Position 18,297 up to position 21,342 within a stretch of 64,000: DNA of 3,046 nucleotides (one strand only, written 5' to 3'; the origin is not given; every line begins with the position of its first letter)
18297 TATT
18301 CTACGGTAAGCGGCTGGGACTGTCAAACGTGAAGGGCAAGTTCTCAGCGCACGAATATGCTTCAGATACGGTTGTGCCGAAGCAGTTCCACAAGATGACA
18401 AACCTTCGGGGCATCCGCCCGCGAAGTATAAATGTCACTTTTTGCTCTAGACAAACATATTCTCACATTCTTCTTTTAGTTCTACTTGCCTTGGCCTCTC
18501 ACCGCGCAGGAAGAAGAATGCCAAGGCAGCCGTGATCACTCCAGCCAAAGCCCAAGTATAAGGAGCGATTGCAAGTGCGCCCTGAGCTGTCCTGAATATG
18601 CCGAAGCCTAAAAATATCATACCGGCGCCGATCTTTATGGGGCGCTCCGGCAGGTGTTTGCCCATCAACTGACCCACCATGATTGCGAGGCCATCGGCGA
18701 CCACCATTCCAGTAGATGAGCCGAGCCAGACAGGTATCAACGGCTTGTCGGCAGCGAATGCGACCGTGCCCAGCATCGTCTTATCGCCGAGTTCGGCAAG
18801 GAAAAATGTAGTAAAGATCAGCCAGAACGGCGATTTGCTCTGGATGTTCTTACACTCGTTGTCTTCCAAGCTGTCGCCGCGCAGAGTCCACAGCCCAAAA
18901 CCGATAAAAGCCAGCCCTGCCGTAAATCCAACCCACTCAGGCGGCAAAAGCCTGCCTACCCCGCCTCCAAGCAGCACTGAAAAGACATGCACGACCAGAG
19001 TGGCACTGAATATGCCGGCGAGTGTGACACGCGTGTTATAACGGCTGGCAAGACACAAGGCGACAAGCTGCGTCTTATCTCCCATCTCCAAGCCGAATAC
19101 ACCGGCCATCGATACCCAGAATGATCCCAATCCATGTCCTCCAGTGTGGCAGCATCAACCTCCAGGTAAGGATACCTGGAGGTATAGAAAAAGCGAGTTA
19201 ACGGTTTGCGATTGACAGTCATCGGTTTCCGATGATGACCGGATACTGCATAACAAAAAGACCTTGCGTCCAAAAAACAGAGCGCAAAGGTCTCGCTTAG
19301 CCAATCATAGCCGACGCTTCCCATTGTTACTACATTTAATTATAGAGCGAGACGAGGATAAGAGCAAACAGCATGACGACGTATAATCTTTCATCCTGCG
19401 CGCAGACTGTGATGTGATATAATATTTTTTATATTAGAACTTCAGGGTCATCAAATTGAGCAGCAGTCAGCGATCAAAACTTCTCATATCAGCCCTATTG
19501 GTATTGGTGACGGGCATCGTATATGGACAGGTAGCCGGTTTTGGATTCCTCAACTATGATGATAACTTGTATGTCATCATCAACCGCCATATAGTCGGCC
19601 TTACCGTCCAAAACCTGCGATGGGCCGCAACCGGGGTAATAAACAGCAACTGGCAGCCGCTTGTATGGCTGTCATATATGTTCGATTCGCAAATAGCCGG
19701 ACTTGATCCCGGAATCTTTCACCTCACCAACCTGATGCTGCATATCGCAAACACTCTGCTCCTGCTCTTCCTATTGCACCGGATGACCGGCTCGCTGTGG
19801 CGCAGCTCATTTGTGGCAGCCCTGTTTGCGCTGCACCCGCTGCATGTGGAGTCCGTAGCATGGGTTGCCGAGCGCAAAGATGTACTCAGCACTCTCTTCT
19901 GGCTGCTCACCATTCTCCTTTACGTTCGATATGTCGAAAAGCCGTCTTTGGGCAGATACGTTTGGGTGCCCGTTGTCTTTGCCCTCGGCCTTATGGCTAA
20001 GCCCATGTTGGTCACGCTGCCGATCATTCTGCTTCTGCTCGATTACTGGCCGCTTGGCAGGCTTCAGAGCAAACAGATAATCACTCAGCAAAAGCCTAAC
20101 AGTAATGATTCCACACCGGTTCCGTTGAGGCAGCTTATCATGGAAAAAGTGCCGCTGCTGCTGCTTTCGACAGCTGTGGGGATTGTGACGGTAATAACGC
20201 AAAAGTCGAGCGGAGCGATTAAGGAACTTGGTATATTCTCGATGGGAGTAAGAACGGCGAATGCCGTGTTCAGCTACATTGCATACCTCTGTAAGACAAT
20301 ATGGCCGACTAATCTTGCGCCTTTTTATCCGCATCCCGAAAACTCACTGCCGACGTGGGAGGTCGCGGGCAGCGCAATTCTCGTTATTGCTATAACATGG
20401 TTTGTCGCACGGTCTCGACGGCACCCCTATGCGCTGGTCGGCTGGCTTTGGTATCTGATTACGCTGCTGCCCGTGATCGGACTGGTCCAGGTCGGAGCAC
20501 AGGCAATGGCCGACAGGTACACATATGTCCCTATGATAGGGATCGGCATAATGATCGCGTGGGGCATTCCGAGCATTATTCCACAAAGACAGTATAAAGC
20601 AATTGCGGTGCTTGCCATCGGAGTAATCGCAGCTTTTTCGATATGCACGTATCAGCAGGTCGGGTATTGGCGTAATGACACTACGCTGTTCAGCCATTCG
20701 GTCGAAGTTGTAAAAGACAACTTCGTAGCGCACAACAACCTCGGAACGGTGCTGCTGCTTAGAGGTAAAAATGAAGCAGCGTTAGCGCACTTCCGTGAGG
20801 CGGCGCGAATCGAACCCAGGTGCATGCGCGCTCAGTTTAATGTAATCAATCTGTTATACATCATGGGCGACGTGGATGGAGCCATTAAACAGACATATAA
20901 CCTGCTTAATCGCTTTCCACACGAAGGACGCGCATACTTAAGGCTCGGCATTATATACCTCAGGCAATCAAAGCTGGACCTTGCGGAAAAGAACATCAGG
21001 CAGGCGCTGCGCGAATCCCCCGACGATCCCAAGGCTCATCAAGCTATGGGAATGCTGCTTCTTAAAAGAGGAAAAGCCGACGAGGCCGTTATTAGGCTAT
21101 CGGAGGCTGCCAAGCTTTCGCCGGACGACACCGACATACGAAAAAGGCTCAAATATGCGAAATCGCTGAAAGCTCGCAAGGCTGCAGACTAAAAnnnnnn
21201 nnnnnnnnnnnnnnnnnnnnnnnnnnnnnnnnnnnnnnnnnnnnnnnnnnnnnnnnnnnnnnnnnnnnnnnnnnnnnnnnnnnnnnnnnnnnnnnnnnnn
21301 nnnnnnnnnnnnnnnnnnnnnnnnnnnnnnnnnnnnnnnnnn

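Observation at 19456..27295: Four tandem TMTC/PMT-like GT-C-TPR glycosyltransferase paralogues plus a DPM1-like GT2: candidate undescribed periplasmic O-glycosylation module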

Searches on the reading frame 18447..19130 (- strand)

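Call 14: search_protein_families(library=pfam, proteins=[window:18447-19130:-], max_evalue=0.001)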
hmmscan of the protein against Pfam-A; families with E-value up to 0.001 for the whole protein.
window:18447-19130:- (227 aa): 1 family
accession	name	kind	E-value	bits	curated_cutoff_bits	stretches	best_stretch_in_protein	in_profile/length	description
PF01169.24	GDT1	-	5.7e-38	129.6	27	2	105-177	3-75/75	Divalent cation/proton antiporter GDT1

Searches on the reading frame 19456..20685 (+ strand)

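Call 10: search_protein_families(library=pfam, proteins=[window:19456-20685:+], max_evalue=10)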
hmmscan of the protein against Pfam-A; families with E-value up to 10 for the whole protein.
window:19456-20685:+ (410 aa): 1 family
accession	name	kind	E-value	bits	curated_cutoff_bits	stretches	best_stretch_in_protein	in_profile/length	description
PF13231.12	PMT_2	-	1.9e-07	31.9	26.1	1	95-194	30-127/160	Dolichyl-phosphate-mannose-protein mannosyltransferase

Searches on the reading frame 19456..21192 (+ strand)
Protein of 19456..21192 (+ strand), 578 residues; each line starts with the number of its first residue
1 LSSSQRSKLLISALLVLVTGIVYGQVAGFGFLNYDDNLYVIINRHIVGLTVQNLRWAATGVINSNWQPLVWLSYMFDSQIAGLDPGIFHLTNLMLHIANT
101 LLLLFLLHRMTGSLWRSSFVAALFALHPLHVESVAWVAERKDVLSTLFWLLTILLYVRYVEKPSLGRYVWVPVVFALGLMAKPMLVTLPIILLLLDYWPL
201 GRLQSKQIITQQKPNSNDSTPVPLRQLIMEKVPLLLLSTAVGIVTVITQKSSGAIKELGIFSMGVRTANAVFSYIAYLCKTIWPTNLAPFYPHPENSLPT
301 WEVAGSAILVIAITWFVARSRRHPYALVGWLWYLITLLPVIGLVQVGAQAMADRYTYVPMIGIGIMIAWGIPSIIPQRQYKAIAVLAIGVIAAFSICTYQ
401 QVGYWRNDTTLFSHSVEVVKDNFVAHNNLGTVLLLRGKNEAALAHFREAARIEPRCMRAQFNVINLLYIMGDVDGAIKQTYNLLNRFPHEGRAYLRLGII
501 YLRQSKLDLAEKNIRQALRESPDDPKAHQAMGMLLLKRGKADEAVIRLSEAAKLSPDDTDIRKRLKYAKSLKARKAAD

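Call 5: search_protein_families(library=pfam, proteins=[window:19456-21192:+], max_evalue=0.01)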
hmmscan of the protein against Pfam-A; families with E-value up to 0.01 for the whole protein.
window:19456-21192:+ (578 aa): 20 families
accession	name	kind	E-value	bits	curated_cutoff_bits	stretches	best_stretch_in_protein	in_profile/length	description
PF07719.23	TPR_2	-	2.8e-16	58.7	27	2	425-455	3-33/34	Tetratricopeptide repeat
PF13432.12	TPR_16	-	1.1e-15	58.2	32.7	3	495-558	1-64/65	Tetratricopeptide repeat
PF00515.34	TPR_1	-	3.8e-15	55.4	27.8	2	425-455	3-33/34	Tetratricopeptide repeat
PF14559.12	TPR_19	-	1.2e-12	48.4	25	2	502-562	2-62/68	Tetratricopeptide repeat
PF13428.12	TPR_14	-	1.3e-12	47.5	23.5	2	525-565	1-41/44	Tetratricopeptide repeat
PF13431.12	TPR_17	-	4.9e-12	45.6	24.4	1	515-545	3-33/34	Tetratricopeptide repeat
PF13414.12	TPR_11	-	5.6e-10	39.2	26.8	0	534-561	3-30/42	TPR repeat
PF13181.12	TPR_8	-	1.1e-09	38.1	25.7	0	492-524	2-34/34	Tetratricopeptide repeat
PF13424.12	TPR_12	-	1.2e-08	35.4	30.1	1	492-554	4-74/77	Tetratricopeptide repeat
PF13231.12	PMT_2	-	2.8e-07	31.3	26.1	1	95-194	30-127/160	Dolichyl-phosphate-mannose-protein mannosyltransferase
PF23914.1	TPR_CcmH_CycH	-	1.7e-06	28.4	42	1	514-572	39-95/158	Cytochrome c-type biogenesis protein H TPR domain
PF13176.12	TPR_7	-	0.0002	21.6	27.9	0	493-525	1-35/36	Tetratricopeptide repeat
PF13174.12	TPR_6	-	0.00023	22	26.3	0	493-523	2-32/33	Tetratricopeptide repeat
PF14561.12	TPR_20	-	0.00029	21.5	25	0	512-564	9-61/90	Tetratricopeptide repeat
PF13374.12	TPR_10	-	0.00037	20.9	27.5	0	427-452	6-31/42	Tetratricopeptide repeat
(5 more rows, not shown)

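Call 6: search_protein_families(library=ncbifam, proteins=[window:19456-21192:+], max_evalue=0.01)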
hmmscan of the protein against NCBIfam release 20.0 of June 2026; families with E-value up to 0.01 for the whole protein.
window:19456-21192:+ (578 aa): 23 families
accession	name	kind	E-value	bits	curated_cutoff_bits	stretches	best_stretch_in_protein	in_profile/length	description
TIGR02521.1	type_IV_pilW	equivalog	1.8e-15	57.1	154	2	491-561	31-101/234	type IV pilus biogenesis/stability protein PilW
TIGR02917.1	PEP_TPR_lipo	equivalog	4.3e-15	54.7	312.2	1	411-567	385-541/899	XrtA/PEP-CTERM system TPR-repeat protein PrsT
NF040959.1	MamA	equivalog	1.3e-12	47.6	200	2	470-568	84-182/204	magnetosome protein MamA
NF033762.1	social_mot_Tgl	equivalog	7.6e-12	45.1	225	2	496-566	36-107/252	social motility TPR repeat lipoprotein Tgl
NF033758.1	gliding_GltE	equivalog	1.3e-09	37.5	225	1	424-561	87-224/411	adventurous gliding motility TPR repeat lipoprotein GltE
NF033920.0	C39_PA2778_fam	equivalog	1.3e-07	31.3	150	1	474-556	173-255/255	PA2778 family cysteine peptidase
NF007302.0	PRK09782.1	equivalog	1.3e-06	26.7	1223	1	459-569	580-690/990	phage receptor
NF047371.1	FlcA_CTERM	equivalog_domain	2.9e-05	22.7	300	0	481-561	428-509/646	periplasmic flagellar collar protein FlcA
NF008520.0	PRK11447.1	equivalog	6e-05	21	858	1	502-563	280-341/1157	cellulose synthase complex outer membrane protein BcsC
NF047558.1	TPR_END_plus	domain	0.00025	20.9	32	0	426-459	2-34/56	TPR end-of-group domain-containing protein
NF008757.0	PRK11788.1-5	equivalog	0.00027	20.2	363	0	431-482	188-239/388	lipopolysaccharide assembly protein LapB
TIGR02795.1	tol_pal_ybgF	equivalog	0.00046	20.8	90.1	0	460-550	5-101/119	tol-pal system protein YbgF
TIGR02552.1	LcrH_SycD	equivalog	0.00047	19.9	104.8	0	470-566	31-130/136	SycD/LcrH family type III secretion system chaperone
NF047507.1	TPR_BatC_Lepto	exception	0.00056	19.4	175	1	441-535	42-140/214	TPR repeat-containing protein BatC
NF041054.1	WAxxUGC_long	equivalog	0.00081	18.8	300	0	424-455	277-308/354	ResA-like WAxxUGC motif-containing protein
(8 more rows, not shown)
